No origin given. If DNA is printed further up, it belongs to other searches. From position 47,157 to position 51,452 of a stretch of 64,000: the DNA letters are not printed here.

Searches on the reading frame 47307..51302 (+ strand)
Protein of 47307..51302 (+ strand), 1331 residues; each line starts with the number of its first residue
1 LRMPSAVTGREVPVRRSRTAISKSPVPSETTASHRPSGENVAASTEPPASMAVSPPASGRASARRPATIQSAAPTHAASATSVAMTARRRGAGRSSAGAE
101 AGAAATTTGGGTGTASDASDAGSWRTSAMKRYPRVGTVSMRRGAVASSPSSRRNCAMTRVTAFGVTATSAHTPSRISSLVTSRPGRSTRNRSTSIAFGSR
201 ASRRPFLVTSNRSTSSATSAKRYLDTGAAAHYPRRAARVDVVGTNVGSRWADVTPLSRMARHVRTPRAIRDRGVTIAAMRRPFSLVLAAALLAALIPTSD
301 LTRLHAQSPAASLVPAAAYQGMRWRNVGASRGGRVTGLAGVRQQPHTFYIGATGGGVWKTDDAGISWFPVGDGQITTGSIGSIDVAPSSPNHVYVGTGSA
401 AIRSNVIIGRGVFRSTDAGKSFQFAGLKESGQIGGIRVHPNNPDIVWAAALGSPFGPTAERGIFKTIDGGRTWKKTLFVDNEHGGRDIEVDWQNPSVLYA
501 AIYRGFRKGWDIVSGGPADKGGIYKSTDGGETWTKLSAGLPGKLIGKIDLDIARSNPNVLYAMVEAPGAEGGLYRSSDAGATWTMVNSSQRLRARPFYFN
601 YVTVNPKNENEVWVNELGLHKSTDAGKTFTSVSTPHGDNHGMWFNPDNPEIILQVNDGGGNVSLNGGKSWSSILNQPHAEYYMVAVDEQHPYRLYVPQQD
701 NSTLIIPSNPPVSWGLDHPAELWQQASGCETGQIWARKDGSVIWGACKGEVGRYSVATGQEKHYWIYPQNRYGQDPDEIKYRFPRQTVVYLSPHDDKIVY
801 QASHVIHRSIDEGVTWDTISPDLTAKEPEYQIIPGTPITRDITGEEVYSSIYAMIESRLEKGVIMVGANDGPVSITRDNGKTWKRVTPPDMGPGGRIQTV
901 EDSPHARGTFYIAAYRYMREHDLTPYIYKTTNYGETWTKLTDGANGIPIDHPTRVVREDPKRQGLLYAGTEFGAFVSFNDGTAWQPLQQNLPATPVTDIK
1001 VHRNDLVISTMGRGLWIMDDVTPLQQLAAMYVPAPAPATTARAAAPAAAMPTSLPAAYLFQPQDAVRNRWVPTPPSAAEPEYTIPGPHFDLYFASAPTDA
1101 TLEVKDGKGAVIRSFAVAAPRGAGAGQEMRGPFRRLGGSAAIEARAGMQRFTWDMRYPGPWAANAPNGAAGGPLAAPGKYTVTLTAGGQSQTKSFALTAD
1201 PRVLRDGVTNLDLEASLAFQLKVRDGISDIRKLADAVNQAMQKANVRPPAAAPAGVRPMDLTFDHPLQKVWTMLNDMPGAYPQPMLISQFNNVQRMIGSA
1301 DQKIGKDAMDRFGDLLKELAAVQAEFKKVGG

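Call 7: search_protein_families(library=pfam, proteins=[window:47307-51302:+], max_evalue=0.001)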
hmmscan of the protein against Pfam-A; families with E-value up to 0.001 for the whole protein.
window:47307-51302:+ (1331 aa): 3 families
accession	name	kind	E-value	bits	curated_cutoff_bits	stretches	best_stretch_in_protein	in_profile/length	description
PF15902.12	Sortilin-Vps10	-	3.4e-27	95.8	33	3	573-699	3-137/446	Sortilin, neurotensin receptor 3,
PF02012.26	BNR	-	1.6e-11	42.8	27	0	524-535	1-12/12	BNR/Asp-box repeat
PF13088.12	BNR_2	-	5.2e-06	26.5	31.4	0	807-941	85-202/277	BNR repeat-like domain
